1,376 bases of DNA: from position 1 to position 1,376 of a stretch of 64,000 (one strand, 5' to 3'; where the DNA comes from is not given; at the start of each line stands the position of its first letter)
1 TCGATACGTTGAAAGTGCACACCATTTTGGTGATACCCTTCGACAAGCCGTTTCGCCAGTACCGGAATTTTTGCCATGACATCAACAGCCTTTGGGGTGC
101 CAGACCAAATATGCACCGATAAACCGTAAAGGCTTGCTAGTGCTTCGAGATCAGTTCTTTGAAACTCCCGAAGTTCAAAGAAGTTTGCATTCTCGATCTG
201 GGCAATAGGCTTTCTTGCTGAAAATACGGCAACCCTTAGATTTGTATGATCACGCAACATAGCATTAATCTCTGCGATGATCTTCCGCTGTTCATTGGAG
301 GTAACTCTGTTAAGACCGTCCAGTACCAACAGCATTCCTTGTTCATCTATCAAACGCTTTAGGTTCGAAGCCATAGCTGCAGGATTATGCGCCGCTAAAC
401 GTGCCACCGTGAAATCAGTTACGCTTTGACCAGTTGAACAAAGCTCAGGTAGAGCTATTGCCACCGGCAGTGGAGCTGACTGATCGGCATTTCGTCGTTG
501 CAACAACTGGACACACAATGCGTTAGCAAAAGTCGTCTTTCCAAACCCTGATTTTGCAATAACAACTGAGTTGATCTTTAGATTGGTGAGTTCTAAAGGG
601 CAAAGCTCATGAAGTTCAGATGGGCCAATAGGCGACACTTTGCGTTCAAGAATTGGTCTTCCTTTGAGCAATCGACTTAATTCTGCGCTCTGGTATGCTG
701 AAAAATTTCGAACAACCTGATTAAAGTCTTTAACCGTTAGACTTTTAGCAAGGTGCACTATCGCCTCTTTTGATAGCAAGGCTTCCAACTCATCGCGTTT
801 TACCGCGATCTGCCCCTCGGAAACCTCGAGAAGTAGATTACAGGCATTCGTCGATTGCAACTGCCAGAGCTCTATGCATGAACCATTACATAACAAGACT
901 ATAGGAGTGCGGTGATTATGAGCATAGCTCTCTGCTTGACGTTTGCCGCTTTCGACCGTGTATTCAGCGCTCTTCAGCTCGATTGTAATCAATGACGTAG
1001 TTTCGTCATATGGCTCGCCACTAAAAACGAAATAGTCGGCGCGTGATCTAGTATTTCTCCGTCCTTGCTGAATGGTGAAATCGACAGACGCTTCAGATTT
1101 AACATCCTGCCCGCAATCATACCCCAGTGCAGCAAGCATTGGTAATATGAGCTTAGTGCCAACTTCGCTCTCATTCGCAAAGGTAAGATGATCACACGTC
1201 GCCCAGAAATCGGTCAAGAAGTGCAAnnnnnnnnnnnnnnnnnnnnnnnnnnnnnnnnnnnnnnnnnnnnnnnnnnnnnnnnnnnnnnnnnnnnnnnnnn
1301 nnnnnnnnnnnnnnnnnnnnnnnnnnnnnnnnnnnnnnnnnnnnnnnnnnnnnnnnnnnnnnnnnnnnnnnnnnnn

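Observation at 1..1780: PD-(D/E)xK-NACHT (bacterial NLR-like) gene overlapping the stop of a serine resolvase gene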

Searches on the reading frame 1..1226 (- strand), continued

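Call 28: find_encoding_contigs(protein=P0004, flank=8000, max_places=3)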
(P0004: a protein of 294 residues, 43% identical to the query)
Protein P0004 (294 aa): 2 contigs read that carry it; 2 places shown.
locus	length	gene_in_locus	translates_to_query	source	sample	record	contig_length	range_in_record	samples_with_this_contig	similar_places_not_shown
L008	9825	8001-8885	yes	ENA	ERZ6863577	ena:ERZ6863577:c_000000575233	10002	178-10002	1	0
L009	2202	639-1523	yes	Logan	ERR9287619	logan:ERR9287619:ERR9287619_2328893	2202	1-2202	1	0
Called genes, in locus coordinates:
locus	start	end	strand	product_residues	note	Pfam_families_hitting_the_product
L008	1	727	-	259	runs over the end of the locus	PF20172:DUF6538 (weak)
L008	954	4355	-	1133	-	PF13569:DUF4132, PF24879:DUF7737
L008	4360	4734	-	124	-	-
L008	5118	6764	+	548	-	PF03432:Relaxase (weak), PF11843:DUF3363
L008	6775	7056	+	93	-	PF11843:DUF3363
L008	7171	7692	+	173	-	-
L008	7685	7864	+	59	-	-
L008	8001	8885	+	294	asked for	PF13588:HSDR_N_2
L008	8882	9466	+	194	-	-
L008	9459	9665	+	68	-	PF00665:rve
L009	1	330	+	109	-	?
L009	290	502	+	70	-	-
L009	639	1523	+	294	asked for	PF13588:HSDR_N_2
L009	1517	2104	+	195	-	-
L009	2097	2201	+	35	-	?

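Call 29: find_encoding_contigs(protein=P0166, flank=5000, max_places=3)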
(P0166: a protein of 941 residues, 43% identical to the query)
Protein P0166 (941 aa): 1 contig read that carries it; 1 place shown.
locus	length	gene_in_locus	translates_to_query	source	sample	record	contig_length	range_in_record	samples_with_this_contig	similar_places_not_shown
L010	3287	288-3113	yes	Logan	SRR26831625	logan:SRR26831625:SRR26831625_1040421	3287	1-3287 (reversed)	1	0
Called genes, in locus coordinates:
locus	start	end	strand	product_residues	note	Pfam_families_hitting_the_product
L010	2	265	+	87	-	?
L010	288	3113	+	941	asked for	PF13588:HSDR_N_2, PF05729:NACHT (weak)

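Call 30: find_encoding_contigs(protein=P0002, flank=5000, max_places=3)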
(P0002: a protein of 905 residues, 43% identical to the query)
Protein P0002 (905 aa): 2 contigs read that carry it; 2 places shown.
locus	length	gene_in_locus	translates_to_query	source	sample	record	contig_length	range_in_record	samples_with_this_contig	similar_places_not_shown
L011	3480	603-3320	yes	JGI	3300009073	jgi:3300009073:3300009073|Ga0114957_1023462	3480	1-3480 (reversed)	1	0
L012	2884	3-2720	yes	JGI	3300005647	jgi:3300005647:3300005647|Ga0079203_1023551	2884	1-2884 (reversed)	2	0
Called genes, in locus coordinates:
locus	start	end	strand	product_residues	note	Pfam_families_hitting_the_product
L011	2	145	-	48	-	?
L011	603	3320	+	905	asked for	PF13588:HSDR_N_2 (weak)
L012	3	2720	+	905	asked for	PF13588:HSDR_N_2 (weak)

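Call 33: find_encoding_contigs(protein=P0052, flank=8000, max_places=2)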
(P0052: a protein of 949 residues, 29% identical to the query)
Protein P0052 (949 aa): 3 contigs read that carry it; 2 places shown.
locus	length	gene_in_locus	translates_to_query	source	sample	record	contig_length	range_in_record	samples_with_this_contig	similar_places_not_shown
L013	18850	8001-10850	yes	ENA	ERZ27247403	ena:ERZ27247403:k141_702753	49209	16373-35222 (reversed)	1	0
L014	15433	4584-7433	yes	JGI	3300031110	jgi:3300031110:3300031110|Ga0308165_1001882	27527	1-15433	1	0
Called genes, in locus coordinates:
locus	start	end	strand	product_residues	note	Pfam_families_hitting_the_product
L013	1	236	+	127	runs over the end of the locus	-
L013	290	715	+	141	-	-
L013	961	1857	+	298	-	PF10544:T5orf172, PF13455:MUG113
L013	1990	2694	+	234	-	-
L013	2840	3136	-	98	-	-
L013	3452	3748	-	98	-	-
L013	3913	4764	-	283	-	-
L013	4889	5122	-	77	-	-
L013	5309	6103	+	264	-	-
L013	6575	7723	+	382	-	-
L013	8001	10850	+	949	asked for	PF13588:HSDR_N_2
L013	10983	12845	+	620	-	PF00005:ABC_tran (faint), PF02463:SMC_N (faint), PF13476:AAA_23 (faint), PF13175:AAA_15 (weak), PF13304:AAA_21, PF13489:Methyltransf_23 (weak)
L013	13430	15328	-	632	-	PF00580:UvrD-helicase, PF13245:AAA_19, PF01443:Viral_helicase1 (faint), PF13361:UvrD_C (weak), PF00580:UvrD-helicase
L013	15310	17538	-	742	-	PF02463:SMC_N (weak), PF11398:DUF2813 (weak), PF13175:AAA_15, PF13476:AAA_23, PF13304:AAA_21 (faint), PF20469:OLD-like_TOPRIM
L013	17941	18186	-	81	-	-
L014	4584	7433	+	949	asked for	PF13588:HSDR_N_2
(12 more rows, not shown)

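Call 34: find_encoding_contigs(protein=P0167, flank=8000, max_places=2)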
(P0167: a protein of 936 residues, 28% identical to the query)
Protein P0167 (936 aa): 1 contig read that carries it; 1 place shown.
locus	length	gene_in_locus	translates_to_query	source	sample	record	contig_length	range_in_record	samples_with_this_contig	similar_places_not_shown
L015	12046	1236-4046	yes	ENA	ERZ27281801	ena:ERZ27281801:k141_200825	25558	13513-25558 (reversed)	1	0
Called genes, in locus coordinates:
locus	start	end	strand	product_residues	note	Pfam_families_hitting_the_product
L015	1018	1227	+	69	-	-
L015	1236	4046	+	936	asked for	PF04313:HSDR_N (faint), PF13588:HSDR_N_2, PF13401:AAA_22 (faint)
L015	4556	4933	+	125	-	-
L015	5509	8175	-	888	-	PF02463:SMC_N, PF13304:AAA_21 (faint), PF13476:AAA_23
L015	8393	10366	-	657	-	-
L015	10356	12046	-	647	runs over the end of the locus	-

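Call 38: find_related_loci(query=A2, collection=genome_contigs, flank=6000)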
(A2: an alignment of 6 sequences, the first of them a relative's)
Query A2 (959 aa) in genome_contigs; peptide patterns used: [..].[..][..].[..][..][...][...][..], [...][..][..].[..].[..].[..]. (x = any residue, [..] = any of these).
68 stretches matched a pattern; 1 encode a relative of the query (tblastn E <= 1e-3); 1 distinct loci.
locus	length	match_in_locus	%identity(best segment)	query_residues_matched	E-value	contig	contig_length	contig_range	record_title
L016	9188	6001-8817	36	3-940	0e+0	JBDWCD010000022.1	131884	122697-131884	MAG: Rhizobiaceae bacterium isolate AQ.31.F.A4_36_95 AQ_31_F_A4_36_95_000000000022, whole genome shotgun sequence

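Call 39: find_related_loci(query=A2, collection=metagenome_contigs, flank=6000)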
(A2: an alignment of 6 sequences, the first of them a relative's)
Query A2 (959 aa) in metagenome_contigs; peptide patterns used: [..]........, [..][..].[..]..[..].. (x = any residue, [..] = any of these).
600 stretches matched a pattern (row limit reached: there are more); 9 encode a relative of the query (tblastn E <= 1e-3); 9 distinct loci.
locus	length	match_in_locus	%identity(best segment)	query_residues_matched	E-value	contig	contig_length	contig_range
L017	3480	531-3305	37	3-941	0e+0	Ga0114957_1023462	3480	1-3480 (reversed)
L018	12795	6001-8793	30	1-940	3e-124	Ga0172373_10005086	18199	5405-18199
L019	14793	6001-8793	30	1-940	3e-124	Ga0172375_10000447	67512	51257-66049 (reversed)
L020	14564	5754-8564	27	1-948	2e-102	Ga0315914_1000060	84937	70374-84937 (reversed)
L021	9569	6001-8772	26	1-936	2e-82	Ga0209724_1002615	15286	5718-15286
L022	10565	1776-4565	27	3-936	4e-82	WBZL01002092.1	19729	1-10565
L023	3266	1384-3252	27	1-623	8e-65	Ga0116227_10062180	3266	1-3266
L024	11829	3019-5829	27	1-948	2e-102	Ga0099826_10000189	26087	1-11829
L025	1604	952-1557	33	1-205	3e-32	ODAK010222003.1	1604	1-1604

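Call 48: search_dna_similar(query=P0156, collection=plasmids, mode=protein, max_rows=30)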
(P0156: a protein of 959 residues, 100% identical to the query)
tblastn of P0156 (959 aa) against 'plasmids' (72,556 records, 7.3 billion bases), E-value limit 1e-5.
Records with a match: 7; places in all: 7; records where one place covers at least 80% of the query: 6.
Best place of each record, by identity: <60% 7.
By first word of the organism name: Phaeobacter 4; Agrobacterium 2; Deinococcus 1.
By predicted mobility (MOB-suite, as given by PLSDB): non-mobilizable 5; conjugative 2.
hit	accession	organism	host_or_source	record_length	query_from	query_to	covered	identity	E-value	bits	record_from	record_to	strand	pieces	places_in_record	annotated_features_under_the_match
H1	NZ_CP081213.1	Phaeobacter inhibens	-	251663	4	939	98%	29.1%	2e-104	366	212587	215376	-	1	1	type I restriction enzyme HsdR N-terminal domain-containing protein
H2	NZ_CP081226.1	Phaeobacter inhibens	-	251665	4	939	98%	29.1%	2e-104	366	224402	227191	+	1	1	type I restriction enzyme HsdR N-terminal domain-containing protein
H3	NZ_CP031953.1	Phaeobacter inhibens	-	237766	4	939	98%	29.1%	3e-104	365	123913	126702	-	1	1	type I restriction enzyme HsdR N-terminal domain-containing protein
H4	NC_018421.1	Phaeobacter inhibens 2.10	-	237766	4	939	96%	29.4%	1e-93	372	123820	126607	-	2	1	type I restriction enzyme HsdR N-terminal domain-containing protein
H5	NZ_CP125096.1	Agrobacterium fabrum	Raspberry,cell culture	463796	1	935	97%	28.5%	1e-99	351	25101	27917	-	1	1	type I restriction enzyme HsdR N-terminal domain-containing protein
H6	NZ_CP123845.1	Agrobacterium fabrum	Raspberry,cell culture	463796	1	935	97%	28.5%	1e-99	351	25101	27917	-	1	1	type I restriction enzyme HsdR N-terminal domain-containing protein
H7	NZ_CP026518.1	Deinococcus sp. NW-56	whole organism,water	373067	12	122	12%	35.1%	1e-6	60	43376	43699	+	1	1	type I restriction enzyme HsdR N-terminal domain-containing protein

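Call 49: search_dna_similar(query=P0156, collection=phages, mode=protein, max_rows=15)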
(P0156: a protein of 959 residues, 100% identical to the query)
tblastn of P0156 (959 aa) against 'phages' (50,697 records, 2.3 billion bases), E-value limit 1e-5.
No match.

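Call 50: get_annotated_region(hit=H1, flank=8000)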
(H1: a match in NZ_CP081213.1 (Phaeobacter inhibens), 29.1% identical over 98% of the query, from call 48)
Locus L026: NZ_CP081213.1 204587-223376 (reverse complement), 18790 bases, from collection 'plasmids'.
description: Phaeobacter inhibens strain M624 plasmid unnamed1, complete sequence
organism: Phaeobacter inhibens (NCBI taxid 221822)
taxonomy: Bacteria; Pseudomonadota; Alphaproteobacteria; Rhodobacterales; Roseobacteraceae; Phaeobacter; Phaeobacter inhibens
host: -; source: -; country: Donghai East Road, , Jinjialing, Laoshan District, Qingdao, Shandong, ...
typing (MOB-suite, as given by PLSDB): non-mobilizable; replicon rep_cluster_377
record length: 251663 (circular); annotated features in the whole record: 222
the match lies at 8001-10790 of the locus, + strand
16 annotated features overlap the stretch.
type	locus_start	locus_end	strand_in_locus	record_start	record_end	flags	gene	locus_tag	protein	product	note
CDS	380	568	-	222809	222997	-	-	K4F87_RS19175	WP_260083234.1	hypothetical protein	-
CDS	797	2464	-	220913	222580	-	-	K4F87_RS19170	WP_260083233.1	TniQ family protein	-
CDS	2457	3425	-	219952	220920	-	-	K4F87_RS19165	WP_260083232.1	ATP-binding protein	-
CDS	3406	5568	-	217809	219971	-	-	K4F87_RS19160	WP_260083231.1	Mu transposase C-terminal domain-containing protein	-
CDS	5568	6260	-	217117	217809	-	-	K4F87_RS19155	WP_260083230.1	TnsA endonuclease N-terminal domain-containing protein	-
CDS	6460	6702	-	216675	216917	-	-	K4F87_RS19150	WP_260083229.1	helix-turn-helix domain-containing protein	-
CDS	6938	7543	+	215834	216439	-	-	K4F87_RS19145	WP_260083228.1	helix-turn-helix transcriptional regulator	-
CDS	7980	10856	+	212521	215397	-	-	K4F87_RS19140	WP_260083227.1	type I restriction enzyme HsdR N-terminal domain-containing protein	-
CDS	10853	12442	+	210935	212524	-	-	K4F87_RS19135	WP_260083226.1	SIR2 family protein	-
CDS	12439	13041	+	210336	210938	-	-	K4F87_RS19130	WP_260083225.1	DUF87 domain-containing protein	-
CDS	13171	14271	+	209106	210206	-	-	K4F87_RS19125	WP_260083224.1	ATP-binding protein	-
CDS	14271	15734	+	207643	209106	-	drt5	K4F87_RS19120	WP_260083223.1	antiviral reverse transcriptase Drt5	-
CDS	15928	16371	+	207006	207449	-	-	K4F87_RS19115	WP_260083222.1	hypothetical protein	-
CDS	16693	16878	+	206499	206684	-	-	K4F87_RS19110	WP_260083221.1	hypothetical protein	-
CDS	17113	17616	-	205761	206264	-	-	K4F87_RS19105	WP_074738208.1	hypothetical protein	-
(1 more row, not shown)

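Call 51: get_annotated_region(hit=H5, flank=8000)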
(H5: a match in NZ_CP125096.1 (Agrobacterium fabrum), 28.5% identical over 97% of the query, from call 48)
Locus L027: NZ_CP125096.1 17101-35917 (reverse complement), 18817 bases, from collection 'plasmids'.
description: Agrobacterium fabrum strain N33/94 plasmid pAtN33_94, complete sequence
organism: Agrobacterium fabrum (NCBI taxid 1176649)
taxonomy: Bacteria; Pseudomonadota; Alphaproteobacteria; Hyphomicrobiales; Rhizobiaceae; Agrobacterium; Agrobacterium fabrum
host: -; source: Raspberry,cell culture; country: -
typing (MOB-suite, as given by PLSDB): conjugative; relaxase MOBQ; mating-pair formation MPF_T
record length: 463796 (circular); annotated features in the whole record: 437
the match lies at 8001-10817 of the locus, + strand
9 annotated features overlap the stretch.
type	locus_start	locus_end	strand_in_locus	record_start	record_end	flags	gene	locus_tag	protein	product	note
CDS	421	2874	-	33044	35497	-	-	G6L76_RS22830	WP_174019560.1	AAA family ATPase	GO:0006302 - double-strand break repair [Evidence IEA]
CDS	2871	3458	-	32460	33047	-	-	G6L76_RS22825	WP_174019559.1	hypothetical protein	-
CDS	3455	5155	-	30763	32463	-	-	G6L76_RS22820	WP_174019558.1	SIR2 family protein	-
CDS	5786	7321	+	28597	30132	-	-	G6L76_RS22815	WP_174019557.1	hypothetical protein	-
CDS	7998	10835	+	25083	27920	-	-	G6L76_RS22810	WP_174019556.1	type I restriction enzyme HsdR N-terminal domain-containing protein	-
CDS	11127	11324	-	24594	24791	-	-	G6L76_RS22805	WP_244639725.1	hypothetical protein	-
CDS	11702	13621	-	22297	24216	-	-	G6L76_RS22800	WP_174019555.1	hypothetical protein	-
CDS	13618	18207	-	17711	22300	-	-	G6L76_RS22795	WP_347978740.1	hypothetical protein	-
CDS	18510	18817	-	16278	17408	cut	-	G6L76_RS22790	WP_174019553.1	RHE_PE00001 family protein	-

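Call 64: search_solved_structures(query=P0156, max_evalue=1)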
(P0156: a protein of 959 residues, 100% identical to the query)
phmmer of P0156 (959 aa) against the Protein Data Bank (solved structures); distinct sequences matched with E-value up to 1: 0.

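Call 65: search_solved_structures(query=A3, max_evalue=1)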
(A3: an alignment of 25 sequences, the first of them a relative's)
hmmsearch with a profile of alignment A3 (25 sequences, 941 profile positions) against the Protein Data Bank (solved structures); distinct sequences matched with E-value up to 1: 23.
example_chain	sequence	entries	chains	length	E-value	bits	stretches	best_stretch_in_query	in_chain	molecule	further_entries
6c2u_A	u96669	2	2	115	0.0027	18.7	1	192-241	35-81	phosphate-loop protein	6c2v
3h1t_A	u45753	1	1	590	0.0063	17.5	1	16-114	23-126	Type I site-specific restriction-modification system, R (Restriction) subunit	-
9bhw_B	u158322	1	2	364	0.0078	17.2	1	201-257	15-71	Neuronal-specific septin-3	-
3jbl_K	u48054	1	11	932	0.031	15.2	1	198-413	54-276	NLR family CARD domain-containing protein 4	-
5aj2_A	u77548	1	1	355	0.035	15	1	198-388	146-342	NLR FAMILY CARD DOMAIN-CONTAINING PROTEIN 4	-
4kxf_K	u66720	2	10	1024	0.036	15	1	198-412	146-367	NLR family CARD domain-containing protein 4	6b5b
8t5s_A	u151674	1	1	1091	0.037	15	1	188-248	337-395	Dicer-related helicase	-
6gpg_A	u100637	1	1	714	0.04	14.9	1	214-272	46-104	Probable ATP-dependent RNA helicase DDX58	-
9p6j_A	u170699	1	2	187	0.04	14.8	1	726-814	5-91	diguanylate cyclase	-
8fvu_B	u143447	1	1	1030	0.084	13.8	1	197-420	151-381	NLR family CARD domain-containing protein 4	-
4z54_A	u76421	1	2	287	0.1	13.5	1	202-245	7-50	Neuronal-specific septin-3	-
4a2p_A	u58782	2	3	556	0.11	13.4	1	214-283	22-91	RETINOIC ACID INDUCIBLE PROTEIN I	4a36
8fw2_A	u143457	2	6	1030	0.11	13.3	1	197-420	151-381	NLR family CARD domain-containing protein 4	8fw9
9t99_A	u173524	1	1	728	0.15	13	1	208-248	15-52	Dicer-related helicase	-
9tl1_A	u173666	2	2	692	0.16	12.9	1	214-282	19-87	RNA helicase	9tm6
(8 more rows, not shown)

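Call 70: predict_structure(alignment_id=A3)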
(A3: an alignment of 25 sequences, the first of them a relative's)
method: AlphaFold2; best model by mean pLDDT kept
length: 959 residues; sequences in the alignment: 25
mean_pLDDT: 83.8   pTM: 0.72
mean pLDDT of the five models: 83.8, 82.8, 80.9, 80.6, 80.6
residues with pLDDT >= 90: 357; 70-90: 498; 50-70: 71; < 50: 33
segments of 3 or more residues with pLDDT < 50: 44-57, 943-959
pLDDT, mean of each block of 10 residues (from residue 1): 76 86 90 84 50 49 80 85 83 83 88 89 80 86 84 75 54 85 71 81 82 86 81 90 87 87 87 81 81 90 78 92 91 81 89 89 88 84 89 86 84 84 88 88 81 83 77 72 84 91 87 77 93 94 92 90 91 96 93 93 91 91 90 79 78 89 96 91 90 90 75 90 90 64 92 94 82 88 94 96 88 92 85 83 95 90 82 92 83 84 63 85 94 88 38 34
secondary structure, 60 per line:
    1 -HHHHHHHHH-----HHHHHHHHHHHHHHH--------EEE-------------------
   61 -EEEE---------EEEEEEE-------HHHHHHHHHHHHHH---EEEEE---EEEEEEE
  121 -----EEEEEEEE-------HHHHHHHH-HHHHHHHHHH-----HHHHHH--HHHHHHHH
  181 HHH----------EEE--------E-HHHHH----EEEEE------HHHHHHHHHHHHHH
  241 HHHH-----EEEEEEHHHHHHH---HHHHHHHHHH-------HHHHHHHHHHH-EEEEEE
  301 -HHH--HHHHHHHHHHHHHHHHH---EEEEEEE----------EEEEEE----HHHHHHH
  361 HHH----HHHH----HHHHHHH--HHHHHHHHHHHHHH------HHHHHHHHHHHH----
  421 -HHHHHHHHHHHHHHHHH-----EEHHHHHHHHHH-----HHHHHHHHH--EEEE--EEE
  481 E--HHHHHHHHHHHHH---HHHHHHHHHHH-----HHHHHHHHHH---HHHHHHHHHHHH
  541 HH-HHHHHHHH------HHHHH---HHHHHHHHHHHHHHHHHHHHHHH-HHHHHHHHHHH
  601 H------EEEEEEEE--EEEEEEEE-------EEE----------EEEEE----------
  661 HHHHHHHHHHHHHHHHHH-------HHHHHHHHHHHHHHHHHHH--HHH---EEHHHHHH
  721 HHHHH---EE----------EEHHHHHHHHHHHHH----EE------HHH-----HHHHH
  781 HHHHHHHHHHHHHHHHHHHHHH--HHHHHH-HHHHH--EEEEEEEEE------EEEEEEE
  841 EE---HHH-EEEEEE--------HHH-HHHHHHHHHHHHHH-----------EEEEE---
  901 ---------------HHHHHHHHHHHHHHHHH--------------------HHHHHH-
elements in order (helices of 4 or more, strands of 3 or more residues): H2-10 H16-30 E39-41 E62-65 E75-81 H89-102 E106-110 E114-120 E126-133 H141-148 H150-159 H165-170 H173-183 E194-196 H207-211 E216-220 H227-244 E250-255 H256-262 H266-275 H283-293 E295-300 H307-323 E327-333 E344-349 H354-363 H368-371 H376-382 H385-398 H405-416 H422-438 H446-455 H461-469 E472-475 E478-481 H484-496 H500-510 H516-525 H529-542 H544-551 H558-562 H566-588 H590-601 E608-615 E618-625 E633-635 E646-650 H661-678 H686-704 H715-725 H743-755 H776-802 H805-810 H812-816 E819-827 E834-842 E850-855 H868-881 E893-897 H916-932 H953-958

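Call 73: fold_search(model_id=the predicted structure, library=pdb)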
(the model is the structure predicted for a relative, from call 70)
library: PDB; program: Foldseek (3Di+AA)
matches with E <= 10: 748; with E <= 0.001: 89
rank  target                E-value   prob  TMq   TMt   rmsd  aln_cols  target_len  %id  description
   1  5irm_A                6.4e-08  1.00  0.25  0.29  11.1       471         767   15  Crystal structure of rabbit NOD2 in an ADP-bound state (Crystal form2) (released 2016-06-29)
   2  8fvu_B                2.0e-07  1.00  0.29  0.31   7.3       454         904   13  Cryo-EM structure of human Needle/NAIP/NLRC4 (R288A) (released 2024-01-03)
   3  5irn                  2.1e-07  1.00  0.25  0.31  10.7       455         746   15  Crystal structure of rabbit NOD2 in an ADP-bound state (Crystal form1) (released 2016-06-29)
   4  4kxf_B                2.4e-07  1.00  0.25  0.26  10.4       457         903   13  Crystal structure of NLRC4 reveals its autoinhibition mechanism (released 2013-07-24)
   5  5irm_C                2.5e-07  1.00  0.25  0.30  11.0       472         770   13  Crystal structure of rabbit NOD2 in an ADP-bound state (Crystal form2) (released 2016-06-29)
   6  5irl                  3.1e-07  1.00  0.25  0.31   9.2       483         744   13  Crystal structure of rabbit NOD2 SER mutant in an ADP-bound state (released 2016-06-29)
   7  9dh3_A                3.1e-07  1.00  0.22  0.19  13.5       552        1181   12  Cryo-EM structure of NLRP3 complex with Compound C (released 2024-12-25)
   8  7wbu                  4.3e-07  1.00  0.22  0.23  12.9       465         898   13  Cryo-EM structure of bovine NLRP9 (released 2022-04-06)
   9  4kxf_K                4.7e-07  1.00  0.26  0.27  15.6       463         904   14  Crystal structure of NLRC4 reveals its autoinhibition mechanism (released 2013-07-24)
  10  4kxf_D                5.4e-07  1.00  0.25  0.26  14.4       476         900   13  Crystal structure of NLRC4 reveals its autoinhibition mechanism (released 2013-07-24)
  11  4kxf_F                5.4e-07  1.00  0.24  0.26  14.2       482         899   13  Crystal structure of NLRC4 reveals its autoinhibition mechanism (released 2013-07-24)
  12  4kxf_P                6.7e-07  1.00  0.23  0.25  10.2       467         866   13  Crystal structure of NLRC4 reveals its autoinhibition mechanism (released 2013-07-24)
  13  8ri2                  9.3e-07  1.00  0.22  0.37  10.2       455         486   13  Crystal structure of NLRP3 in complex with inhibitor NP3-562 (released 2024-01-17)
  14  4kxf_H                1.0e-06  1.00  0.25  0.26   9.6       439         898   15  Crystal structure of NLRC4 reveals its autoinhibition mechanism (released 2013-07-24)
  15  4kxf_L                1.0e-06  1.00  0.24  0.25  12.0       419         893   14  Crystal structure of NLRC4 reveals its autoinhibition mechanism (released 2013-07-24)
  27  3h1t                  1.1e-05  1.00  0.12  0.21  17.5       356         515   16  The fragment structure of a putative HsdR subunit of a type I restriction enzyme from Vibrio vulnificus YJ016 (released 2009-10-20)
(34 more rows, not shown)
